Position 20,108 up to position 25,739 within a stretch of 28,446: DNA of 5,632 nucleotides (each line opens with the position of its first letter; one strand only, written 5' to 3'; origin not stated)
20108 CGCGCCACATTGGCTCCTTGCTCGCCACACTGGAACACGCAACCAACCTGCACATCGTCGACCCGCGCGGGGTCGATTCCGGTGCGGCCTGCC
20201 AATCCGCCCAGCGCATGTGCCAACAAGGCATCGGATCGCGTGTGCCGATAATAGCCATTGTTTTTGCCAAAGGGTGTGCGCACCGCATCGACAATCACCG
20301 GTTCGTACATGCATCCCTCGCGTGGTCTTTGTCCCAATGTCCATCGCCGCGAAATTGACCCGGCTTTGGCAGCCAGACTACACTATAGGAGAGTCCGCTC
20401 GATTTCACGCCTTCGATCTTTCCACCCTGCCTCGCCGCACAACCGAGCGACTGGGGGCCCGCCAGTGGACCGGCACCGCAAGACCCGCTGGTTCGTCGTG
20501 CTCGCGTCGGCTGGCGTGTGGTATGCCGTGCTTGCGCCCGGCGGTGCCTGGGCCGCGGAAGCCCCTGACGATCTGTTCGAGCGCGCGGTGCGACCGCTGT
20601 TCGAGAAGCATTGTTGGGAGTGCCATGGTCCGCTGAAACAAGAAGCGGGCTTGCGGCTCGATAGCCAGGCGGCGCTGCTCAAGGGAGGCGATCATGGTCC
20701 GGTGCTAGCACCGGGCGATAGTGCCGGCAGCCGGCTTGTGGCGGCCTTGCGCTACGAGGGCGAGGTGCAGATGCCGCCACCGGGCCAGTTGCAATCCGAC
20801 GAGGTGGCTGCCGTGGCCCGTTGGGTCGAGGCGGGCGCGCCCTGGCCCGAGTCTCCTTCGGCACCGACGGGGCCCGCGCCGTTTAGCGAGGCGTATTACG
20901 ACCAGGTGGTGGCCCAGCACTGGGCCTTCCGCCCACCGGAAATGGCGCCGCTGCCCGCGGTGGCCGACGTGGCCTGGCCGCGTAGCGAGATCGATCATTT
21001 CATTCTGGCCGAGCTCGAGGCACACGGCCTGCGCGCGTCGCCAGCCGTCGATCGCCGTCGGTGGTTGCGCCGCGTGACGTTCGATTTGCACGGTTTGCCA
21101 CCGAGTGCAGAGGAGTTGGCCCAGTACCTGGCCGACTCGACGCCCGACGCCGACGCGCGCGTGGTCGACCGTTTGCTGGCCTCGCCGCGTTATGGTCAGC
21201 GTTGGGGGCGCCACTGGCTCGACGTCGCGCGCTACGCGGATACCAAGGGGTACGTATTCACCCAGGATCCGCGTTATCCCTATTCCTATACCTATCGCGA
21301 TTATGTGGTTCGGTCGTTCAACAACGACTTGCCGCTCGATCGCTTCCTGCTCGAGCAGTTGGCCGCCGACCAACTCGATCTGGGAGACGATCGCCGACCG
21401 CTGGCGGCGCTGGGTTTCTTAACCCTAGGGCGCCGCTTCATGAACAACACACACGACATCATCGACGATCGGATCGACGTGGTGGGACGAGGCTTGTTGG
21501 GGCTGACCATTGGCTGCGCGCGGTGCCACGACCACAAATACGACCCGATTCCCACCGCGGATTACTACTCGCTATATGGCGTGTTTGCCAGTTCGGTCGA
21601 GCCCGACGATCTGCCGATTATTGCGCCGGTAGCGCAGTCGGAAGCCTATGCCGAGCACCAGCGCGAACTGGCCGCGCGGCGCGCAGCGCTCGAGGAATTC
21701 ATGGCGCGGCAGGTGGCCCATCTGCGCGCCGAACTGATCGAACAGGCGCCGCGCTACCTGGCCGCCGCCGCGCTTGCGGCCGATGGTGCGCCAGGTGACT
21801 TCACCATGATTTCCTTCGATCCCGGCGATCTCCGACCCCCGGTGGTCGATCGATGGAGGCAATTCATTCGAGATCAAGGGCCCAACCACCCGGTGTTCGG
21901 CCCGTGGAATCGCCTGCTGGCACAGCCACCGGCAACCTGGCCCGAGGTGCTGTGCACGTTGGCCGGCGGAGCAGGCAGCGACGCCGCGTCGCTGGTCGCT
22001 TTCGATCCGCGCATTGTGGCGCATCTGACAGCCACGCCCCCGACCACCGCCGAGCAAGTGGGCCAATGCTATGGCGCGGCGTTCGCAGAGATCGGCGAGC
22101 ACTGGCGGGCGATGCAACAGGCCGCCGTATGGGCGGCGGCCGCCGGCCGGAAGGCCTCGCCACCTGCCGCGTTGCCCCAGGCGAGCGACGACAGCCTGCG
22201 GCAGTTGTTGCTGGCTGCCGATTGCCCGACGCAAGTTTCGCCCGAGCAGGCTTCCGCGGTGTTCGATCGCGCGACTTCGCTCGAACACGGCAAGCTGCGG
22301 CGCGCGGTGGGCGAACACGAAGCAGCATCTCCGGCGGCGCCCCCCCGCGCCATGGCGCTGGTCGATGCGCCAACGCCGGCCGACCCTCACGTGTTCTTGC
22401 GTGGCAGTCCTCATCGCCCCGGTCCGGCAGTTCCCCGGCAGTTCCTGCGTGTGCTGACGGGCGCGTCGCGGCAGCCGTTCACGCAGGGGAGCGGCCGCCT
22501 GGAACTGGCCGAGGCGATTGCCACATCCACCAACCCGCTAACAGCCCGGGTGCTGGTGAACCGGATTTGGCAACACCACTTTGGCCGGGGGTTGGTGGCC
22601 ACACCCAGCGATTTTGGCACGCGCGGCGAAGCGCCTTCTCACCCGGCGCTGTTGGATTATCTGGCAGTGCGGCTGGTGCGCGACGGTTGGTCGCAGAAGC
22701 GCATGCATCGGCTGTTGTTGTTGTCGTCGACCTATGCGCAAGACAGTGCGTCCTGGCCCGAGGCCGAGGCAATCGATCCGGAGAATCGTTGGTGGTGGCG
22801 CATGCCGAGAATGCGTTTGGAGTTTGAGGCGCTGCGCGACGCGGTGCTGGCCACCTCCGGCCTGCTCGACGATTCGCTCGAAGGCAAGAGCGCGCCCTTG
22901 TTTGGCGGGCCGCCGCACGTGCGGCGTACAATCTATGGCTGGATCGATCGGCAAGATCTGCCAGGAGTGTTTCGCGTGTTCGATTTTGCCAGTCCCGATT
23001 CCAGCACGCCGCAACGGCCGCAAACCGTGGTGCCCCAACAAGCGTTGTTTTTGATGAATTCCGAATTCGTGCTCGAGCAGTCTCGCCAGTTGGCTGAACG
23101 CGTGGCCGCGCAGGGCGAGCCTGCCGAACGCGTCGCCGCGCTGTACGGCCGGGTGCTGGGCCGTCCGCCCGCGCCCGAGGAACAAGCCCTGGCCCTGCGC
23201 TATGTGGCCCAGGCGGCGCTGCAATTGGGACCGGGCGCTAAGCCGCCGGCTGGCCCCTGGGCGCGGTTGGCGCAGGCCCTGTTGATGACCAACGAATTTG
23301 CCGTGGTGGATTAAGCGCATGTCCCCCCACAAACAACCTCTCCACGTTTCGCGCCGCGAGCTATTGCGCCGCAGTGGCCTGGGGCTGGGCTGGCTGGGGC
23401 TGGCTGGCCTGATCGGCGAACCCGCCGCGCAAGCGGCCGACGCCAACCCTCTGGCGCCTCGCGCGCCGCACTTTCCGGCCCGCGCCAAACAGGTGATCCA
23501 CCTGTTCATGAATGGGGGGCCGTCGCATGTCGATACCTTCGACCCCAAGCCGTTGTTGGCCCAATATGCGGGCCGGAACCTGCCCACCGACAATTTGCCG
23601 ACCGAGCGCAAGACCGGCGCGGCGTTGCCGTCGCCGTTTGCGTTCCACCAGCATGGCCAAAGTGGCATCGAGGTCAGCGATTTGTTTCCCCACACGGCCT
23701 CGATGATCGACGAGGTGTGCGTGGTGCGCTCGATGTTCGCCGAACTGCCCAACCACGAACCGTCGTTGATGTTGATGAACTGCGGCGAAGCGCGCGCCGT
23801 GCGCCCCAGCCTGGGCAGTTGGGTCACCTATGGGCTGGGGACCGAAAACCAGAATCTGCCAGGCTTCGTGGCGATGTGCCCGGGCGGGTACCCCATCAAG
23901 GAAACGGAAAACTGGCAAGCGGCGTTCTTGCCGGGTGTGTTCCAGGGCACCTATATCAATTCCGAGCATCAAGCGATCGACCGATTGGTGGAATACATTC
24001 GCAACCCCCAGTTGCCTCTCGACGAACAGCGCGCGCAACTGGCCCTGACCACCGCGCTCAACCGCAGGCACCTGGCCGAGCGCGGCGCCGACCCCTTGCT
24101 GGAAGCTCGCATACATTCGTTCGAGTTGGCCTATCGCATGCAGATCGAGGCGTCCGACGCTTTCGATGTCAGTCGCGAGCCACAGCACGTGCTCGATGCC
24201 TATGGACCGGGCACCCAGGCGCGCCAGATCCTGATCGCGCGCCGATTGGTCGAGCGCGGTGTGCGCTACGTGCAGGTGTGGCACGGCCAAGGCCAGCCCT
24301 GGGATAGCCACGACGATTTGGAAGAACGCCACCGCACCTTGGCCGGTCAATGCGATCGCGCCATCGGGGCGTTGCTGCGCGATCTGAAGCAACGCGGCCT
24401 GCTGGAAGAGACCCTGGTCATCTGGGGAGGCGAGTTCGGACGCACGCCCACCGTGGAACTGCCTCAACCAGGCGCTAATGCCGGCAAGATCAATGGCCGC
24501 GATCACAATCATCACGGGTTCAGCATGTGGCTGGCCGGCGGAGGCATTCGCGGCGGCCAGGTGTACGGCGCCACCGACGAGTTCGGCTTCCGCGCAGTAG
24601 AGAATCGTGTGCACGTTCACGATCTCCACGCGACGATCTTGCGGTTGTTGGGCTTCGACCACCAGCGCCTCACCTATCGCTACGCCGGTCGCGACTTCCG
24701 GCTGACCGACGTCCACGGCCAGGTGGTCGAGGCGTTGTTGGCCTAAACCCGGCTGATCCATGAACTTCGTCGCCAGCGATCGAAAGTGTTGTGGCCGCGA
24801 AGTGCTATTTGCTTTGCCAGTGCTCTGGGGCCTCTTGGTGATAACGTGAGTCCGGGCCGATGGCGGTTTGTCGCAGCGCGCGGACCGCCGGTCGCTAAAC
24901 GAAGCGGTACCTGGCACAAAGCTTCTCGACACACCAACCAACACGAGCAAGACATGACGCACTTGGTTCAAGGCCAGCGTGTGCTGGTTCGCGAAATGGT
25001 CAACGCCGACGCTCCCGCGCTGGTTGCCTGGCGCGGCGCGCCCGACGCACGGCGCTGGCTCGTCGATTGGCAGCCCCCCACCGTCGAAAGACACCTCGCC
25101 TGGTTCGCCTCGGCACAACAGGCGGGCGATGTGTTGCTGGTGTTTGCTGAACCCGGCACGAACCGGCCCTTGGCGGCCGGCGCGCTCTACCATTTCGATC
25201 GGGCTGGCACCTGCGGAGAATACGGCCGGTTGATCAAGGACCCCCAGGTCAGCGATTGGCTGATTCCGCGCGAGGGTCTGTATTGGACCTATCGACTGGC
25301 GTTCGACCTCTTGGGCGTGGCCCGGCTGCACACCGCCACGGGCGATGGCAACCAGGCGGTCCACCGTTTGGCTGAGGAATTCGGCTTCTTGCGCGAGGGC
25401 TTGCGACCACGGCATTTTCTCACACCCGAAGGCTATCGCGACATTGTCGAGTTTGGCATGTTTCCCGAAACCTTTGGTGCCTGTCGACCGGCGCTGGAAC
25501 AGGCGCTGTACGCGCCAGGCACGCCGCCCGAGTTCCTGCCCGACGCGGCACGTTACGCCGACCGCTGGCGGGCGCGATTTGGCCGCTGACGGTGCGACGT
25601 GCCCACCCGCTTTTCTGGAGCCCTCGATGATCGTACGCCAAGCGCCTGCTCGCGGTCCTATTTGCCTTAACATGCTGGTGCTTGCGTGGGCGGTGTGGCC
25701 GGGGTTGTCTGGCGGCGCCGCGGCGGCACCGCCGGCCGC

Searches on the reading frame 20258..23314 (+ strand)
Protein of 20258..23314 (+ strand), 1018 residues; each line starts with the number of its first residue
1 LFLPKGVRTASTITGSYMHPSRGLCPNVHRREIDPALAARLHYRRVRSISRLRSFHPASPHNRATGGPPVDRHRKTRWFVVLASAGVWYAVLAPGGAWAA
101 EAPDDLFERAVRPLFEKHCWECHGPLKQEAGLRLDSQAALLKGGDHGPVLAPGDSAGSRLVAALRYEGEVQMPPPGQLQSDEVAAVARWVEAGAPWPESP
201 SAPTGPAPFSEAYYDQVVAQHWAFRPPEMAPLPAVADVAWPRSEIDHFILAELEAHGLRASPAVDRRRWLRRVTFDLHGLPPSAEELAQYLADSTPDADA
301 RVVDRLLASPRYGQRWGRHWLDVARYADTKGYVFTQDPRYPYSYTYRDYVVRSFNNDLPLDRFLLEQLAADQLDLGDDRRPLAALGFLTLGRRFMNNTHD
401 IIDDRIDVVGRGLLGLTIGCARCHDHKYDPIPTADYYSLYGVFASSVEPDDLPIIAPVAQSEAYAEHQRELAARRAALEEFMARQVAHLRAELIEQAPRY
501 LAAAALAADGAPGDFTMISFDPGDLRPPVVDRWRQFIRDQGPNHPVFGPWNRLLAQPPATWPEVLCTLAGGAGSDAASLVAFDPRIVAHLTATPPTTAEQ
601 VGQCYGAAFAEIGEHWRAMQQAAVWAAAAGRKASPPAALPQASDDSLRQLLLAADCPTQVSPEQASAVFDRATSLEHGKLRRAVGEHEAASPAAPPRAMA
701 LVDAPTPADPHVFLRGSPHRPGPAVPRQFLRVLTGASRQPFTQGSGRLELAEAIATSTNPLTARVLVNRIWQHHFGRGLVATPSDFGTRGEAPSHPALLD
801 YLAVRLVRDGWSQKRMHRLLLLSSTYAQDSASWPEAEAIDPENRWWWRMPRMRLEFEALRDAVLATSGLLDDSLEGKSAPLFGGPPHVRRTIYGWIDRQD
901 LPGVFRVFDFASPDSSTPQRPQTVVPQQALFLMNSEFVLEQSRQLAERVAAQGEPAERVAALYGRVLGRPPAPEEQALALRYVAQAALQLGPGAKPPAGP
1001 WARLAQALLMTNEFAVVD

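Call 9: search_protein_families(library=pfam, proteins=[window:20258-23314:+], max_evalue=0.001)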
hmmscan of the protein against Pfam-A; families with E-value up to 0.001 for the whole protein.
window:20258-23314:+ (1018 aa): 5 families
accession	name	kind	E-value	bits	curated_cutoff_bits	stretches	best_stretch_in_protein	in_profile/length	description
PF07587.16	PSD1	-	4.2e-85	285.5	28.5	1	746-982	1-243/244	Protein of unknown function (DUF1553)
PF07583.16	PSCyt2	-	1.1e-73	248.1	29.8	1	244-446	1-207/209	Protein of unknown function (DUF1549)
PF07635.16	PSCyt1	-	3.3e-14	53.7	22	1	119-176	1-59/59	Planctomycete cytochrome C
PF13442.11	Cytochrome_CBB3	-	7.1e-06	26.7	27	1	111-190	6-68/68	Cytochrome C oxidase, cbb3-type, subunit III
PF00034.26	Cytochrom_C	-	3.6e-05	25.4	21.3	1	114-191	7-87/90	Cytochrome c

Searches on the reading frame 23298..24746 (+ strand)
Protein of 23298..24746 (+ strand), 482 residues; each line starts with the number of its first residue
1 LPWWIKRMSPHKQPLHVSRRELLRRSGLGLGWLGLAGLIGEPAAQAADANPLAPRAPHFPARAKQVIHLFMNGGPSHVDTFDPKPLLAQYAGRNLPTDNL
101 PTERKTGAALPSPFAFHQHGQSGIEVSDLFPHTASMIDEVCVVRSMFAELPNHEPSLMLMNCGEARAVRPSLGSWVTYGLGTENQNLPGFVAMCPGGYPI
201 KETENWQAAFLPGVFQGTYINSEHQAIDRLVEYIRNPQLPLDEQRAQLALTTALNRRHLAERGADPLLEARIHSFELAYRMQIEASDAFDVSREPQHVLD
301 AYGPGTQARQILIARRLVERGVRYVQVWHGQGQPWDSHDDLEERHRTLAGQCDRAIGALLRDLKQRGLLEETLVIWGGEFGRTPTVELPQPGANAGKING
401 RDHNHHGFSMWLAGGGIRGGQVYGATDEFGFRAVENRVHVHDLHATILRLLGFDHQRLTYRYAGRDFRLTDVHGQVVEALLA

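Call 9: search_protein_families(library=pfam, proteins=[window:23298-24746:+], max_evalue=0.001)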
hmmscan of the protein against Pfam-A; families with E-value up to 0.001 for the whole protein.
window:23298-24746:+ (482 aa): 1 family
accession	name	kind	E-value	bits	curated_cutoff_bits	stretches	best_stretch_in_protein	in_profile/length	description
PF07394.17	DUF1501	-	4.9e-150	500.5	27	1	63-481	1-390/390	Protein of unknown function (DUF1501)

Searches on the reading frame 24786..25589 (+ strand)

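Call 9: search_protein_families(library=pfam, proteins=[window:24786-25589:+], max_evalue=0.001)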
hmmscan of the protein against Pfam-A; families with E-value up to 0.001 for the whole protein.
window:24786-25589:+ (267 aa): 1 family
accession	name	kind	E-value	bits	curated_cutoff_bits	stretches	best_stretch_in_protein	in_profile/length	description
PF13302.13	Acetyltransf_3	-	1.6e-09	39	25.4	1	65-201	1-137/138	Acetyltransferase (GNAT) domain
